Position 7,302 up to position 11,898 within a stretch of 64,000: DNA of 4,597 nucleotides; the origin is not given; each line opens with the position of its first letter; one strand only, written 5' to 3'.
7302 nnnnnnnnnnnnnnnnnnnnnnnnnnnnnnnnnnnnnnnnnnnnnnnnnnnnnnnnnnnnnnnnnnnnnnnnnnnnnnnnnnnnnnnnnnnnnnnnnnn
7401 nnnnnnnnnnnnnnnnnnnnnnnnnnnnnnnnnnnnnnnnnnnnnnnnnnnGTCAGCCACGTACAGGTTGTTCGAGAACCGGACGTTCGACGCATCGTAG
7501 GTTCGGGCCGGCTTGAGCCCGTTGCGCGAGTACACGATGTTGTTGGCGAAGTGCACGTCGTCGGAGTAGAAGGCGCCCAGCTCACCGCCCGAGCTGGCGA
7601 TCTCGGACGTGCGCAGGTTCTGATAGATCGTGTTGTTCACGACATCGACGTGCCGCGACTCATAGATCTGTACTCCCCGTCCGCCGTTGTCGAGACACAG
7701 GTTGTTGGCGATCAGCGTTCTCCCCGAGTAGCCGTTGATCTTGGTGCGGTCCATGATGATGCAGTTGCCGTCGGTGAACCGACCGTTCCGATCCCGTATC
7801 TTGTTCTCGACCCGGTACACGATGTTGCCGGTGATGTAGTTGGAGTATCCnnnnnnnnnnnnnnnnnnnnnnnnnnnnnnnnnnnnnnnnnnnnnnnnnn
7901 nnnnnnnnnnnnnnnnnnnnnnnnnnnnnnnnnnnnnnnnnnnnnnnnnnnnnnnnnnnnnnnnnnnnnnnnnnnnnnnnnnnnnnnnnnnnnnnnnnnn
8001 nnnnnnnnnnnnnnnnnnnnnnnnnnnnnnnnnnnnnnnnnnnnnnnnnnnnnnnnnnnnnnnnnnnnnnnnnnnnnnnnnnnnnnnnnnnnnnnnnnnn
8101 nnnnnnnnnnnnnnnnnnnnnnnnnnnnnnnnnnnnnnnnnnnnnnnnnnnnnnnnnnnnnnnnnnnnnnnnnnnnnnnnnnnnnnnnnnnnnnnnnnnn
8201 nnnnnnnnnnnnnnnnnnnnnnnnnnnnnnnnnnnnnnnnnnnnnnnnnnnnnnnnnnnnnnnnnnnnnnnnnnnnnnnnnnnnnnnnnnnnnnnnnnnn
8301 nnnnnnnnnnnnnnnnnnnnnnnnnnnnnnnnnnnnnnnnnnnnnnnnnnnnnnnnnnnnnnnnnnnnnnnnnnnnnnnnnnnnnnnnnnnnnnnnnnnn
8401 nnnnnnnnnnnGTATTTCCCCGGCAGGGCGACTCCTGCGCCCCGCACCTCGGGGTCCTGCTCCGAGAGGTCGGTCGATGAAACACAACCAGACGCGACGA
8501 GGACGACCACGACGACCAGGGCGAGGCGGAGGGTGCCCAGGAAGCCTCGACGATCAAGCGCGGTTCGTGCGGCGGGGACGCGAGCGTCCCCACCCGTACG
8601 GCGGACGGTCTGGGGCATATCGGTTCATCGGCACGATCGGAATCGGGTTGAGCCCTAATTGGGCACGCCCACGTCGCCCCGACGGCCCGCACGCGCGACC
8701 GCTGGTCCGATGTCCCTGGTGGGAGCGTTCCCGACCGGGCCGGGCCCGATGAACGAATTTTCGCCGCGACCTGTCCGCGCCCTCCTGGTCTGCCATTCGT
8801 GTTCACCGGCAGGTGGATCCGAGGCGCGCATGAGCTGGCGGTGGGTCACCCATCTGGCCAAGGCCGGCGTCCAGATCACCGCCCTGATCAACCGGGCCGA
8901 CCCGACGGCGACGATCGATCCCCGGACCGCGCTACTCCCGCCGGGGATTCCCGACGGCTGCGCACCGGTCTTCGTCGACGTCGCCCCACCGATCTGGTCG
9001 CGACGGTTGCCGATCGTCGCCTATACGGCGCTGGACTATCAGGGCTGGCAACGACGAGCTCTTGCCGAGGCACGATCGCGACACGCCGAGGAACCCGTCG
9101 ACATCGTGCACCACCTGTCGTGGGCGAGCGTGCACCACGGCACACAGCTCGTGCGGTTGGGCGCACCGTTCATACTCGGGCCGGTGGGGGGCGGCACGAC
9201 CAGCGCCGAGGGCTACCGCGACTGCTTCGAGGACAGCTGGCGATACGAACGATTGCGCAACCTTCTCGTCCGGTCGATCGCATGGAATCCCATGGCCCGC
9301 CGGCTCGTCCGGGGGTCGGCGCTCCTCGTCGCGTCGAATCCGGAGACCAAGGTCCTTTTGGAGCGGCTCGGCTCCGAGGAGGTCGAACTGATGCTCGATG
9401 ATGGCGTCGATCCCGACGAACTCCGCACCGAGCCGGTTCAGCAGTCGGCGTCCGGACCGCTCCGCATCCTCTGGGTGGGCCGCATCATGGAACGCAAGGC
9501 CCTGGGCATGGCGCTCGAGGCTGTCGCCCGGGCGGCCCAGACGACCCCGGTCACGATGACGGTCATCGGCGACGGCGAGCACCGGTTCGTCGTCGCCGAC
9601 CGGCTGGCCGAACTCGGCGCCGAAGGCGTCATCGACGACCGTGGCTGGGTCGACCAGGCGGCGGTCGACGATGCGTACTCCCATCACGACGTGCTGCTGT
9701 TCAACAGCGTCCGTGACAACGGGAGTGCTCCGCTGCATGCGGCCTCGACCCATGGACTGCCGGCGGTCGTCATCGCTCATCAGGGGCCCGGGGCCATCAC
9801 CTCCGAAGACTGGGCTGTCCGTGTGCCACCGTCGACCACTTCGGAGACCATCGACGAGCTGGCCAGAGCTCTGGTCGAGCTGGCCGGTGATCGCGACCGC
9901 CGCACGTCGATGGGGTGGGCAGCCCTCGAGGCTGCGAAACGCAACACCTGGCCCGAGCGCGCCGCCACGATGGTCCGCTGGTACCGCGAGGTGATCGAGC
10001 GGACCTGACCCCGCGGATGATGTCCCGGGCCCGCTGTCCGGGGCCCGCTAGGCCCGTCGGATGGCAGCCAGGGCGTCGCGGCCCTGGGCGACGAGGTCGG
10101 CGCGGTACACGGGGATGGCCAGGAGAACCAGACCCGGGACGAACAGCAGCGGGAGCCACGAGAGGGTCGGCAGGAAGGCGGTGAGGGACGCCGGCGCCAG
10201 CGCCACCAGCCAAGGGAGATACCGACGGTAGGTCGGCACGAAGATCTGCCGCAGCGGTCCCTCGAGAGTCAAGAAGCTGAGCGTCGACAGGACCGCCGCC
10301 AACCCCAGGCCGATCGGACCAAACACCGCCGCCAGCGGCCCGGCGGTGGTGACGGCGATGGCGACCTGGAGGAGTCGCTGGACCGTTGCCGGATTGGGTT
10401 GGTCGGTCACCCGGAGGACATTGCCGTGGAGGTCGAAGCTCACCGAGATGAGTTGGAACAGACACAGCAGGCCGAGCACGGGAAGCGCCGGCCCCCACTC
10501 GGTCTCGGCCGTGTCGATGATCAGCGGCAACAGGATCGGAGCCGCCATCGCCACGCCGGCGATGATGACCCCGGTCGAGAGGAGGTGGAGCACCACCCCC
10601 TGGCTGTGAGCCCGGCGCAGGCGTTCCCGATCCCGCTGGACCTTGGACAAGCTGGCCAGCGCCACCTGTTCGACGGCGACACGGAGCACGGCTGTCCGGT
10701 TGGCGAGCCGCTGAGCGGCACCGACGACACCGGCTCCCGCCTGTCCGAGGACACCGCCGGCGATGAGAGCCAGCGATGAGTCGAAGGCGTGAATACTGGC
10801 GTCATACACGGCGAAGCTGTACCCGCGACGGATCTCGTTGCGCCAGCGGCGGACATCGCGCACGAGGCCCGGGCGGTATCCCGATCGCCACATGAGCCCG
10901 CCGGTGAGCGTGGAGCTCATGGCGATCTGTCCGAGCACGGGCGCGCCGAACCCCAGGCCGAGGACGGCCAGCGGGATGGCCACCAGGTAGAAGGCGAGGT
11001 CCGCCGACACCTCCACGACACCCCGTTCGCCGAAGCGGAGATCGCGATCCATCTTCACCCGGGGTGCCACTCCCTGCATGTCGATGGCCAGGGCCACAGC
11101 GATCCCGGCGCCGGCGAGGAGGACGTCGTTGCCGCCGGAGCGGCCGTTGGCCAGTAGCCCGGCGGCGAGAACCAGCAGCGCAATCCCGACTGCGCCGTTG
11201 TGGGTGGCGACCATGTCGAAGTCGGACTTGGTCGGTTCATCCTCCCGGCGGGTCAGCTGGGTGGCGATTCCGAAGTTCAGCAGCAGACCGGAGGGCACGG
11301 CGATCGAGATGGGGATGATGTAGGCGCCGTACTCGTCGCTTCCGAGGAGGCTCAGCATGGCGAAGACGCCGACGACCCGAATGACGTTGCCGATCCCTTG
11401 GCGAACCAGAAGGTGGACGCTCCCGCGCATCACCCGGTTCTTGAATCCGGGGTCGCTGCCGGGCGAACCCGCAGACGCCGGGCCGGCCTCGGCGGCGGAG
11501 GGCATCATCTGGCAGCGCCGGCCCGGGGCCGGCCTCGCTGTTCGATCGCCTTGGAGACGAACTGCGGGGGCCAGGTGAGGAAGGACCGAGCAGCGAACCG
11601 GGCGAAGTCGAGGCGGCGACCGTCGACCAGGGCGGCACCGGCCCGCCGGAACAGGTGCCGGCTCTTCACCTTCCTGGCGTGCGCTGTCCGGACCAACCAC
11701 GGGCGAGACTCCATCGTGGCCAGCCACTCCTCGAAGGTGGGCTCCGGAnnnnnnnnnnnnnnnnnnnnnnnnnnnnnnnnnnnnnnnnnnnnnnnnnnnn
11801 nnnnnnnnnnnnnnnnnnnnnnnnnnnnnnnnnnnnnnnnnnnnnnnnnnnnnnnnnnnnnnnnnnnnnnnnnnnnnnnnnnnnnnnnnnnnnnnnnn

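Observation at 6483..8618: Polysaccharide-locus beta-helix protein with Tat-lipoprotein signal, mucin-like T/P linker and a PEP-CTERM/sortase-like C-terminal tail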

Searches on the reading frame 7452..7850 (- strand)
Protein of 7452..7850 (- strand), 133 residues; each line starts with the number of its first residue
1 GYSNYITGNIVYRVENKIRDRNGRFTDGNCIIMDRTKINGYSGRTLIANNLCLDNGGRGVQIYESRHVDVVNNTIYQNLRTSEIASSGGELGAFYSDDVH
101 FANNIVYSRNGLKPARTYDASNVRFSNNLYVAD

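Call 58: search_solved_structures(query=A6, max_evalue=10, show_alignments=5)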
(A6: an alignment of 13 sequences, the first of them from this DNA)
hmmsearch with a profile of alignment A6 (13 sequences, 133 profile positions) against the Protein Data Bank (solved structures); distinct sequences matched with E-value up to 10: 2.
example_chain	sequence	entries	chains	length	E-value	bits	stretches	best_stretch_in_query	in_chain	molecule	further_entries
2pyg_A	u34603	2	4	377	0.00042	23.5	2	49-84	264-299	Poly(beta-D-mannuronate) C5 epimerase 4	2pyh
5lw3_A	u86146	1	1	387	1.2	12.4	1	49-82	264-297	Poly(beta-D-mannuronate) C5 epimerase 6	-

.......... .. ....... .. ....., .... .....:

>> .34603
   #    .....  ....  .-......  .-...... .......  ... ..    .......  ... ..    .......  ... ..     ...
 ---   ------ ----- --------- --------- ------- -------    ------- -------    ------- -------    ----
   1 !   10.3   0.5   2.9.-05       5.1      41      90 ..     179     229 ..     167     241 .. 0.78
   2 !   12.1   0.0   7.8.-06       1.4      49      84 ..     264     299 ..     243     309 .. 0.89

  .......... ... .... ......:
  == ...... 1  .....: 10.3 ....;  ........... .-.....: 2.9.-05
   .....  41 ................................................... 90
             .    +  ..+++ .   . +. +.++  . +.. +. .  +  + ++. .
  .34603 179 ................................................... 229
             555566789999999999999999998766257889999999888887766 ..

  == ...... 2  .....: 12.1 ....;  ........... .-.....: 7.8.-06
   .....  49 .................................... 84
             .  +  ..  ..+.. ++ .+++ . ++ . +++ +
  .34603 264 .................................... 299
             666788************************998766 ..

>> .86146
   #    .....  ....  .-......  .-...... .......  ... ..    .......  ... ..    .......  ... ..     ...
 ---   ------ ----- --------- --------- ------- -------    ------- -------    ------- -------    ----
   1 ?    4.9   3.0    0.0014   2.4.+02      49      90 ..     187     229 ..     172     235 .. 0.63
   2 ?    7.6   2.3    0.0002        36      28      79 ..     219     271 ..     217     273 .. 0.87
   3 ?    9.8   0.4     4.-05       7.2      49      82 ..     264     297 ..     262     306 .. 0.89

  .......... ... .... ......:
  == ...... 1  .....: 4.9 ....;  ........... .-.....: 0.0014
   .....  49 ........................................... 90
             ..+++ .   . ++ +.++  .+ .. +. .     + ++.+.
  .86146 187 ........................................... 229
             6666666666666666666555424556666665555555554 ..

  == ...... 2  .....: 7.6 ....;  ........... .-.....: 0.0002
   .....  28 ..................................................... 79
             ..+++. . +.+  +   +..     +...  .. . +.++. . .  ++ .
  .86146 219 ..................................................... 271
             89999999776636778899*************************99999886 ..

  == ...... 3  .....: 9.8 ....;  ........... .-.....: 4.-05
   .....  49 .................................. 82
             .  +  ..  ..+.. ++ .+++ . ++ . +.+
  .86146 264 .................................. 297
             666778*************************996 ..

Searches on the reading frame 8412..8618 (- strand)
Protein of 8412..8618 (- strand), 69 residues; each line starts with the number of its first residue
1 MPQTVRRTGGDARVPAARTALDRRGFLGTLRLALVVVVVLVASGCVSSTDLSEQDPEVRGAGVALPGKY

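Call 7: search_protein_families(library=ncbifam, proteins=[window:8412-8618:-], max_evalue=10)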
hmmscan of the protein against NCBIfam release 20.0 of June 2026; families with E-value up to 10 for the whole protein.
seq(69 aa): 3 families
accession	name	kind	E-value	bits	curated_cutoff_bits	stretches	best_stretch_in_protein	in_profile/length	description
NF051431.1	Rv0361_Cterm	subfamily_domain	0.017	15.3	37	1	23-59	2-40/140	Rv0361 family membrane protein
TIGR01409.1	TAT_signal_seq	domain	0.044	14.2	16.7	1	21-48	1-25/29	twin-arginine translocation signal domain-containing protein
NF050099.1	SepX_GlpR_2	exception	0.18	11.8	150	1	12-47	90-125/250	divisome protein SepX/GlpR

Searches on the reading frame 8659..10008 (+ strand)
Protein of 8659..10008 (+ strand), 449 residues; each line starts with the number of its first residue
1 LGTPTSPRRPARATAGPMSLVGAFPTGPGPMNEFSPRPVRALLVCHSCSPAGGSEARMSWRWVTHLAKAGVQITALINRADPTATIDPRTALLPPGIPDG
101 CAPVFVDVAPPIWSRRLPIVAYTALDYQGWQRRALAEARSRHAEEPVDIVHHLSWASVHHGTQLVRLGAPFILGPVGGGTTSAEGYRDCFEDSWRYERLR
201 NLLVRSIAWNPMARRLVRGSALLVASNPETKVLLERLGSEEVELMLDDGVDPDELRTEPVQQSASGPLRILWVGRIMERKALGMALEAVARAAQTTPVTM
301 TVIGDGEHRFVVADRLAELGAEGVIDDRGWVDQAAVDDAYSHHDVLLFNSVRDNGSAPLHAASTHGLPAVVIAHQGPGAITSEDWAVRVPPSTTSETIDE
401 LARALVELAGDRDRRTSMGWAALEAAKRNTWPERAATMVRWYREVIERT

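Call 6: search_protein_families(library=pfam, proteins=[window:8659-10008:+], max_evalue=0.001)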
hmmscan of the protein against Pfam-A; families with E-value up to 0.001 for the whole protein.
window:8659-10008:+ (449 aa): 2 families
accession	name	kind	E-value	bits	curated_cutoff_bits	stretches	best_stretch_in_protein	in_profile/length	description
PF13692.12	Glyco_trans_1_4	-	7e-12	46.2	27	1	269-408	3-139/142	Glycosyl transferases group 1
PF00534.26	Glycos_transf_1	-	8.1e-10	38.9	26.4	1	261-417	9-164/172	Glycosyl transferases group 1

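Call 65: search_protein_families(library=ncbifam, proteins=[window:8659-10008:+], max_evalue=0.00001)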
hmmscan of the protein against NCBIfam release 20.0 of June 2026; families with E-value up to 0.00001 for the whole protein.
window:8659-10008:+ (449 aa): 5 families
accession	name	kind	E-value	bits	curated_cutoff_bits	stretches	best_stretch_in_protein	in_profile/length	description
NF041879.1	EPS_EpsH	equivalog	4.2e-22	78.5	800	1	146-446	115-417/431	exopolysaccharide biosynthesis glycosyltransferase EpsH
NF041876.1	EPS_EpsE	equivalog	1.6e-09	37.5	400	1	248-431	193-381/389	exopolysaccharide biosynthesis GT4 family glycosyltransferase EpsE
NF046085.1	XrtY_assoc_Gly1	equivalog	4.1e-08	32.5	400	1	200-356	142-298/387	XrtY-associated glycosyltransferase XYAG1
TIGR03088.1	stp2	hypoth_equivalog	6.2e-07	28.8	409.05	1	258-446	185-370/374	TIGR03088 family PEP-CTERM/XrtA system glycosyltransferase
TIGR04047.1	MSMEG_0565_glyc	hypoth_equivalog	2e-06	27.1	259.85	1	266-444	193-373/373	MSMEG_0565 family glycosyltransferase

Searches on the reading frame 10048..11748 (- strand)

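Call 6: search_protein_families(library=pfam, proteins=[window:10048-11748:-], max_evalue=0.001)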
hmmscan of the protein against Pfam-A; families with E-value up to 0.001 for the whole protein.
window:10048-11748:- (566 aa): 1 family
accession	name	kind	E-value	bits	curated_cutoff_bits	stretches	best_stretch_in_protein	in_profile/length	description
PF13440.11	Polysacc_synt_3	-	1.6e-21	77.2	23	1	134-410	5-283/293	Polysaccharide biosynthesis protein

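Call 65: search_protein_families(library=ncbifam, proteins=[window:10048-11748:-], max_evalue=0.00001)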
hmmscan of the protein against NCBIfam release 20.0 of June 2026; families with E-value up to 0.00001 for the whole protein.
window:10048-11748:- (566 aa): 3 families
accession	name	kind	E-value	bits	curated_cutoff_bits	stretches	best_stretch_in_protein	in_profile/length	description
NF007773.0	PRK10459.1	equivalog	1.6e-14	53.8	273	1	125-452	26-354/492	MOP flippase family protein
NF047674.1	TeichurnBiosyTuaB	equivalog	1.4e-09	37.5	580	1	121-446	23-349/469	teichuronic acid biosynthesis protein TuaB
NF058658.1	Oglyco_Wzx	exception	6.6e-09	35.3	720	1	103-451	7-354/478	O-glycosylation flippase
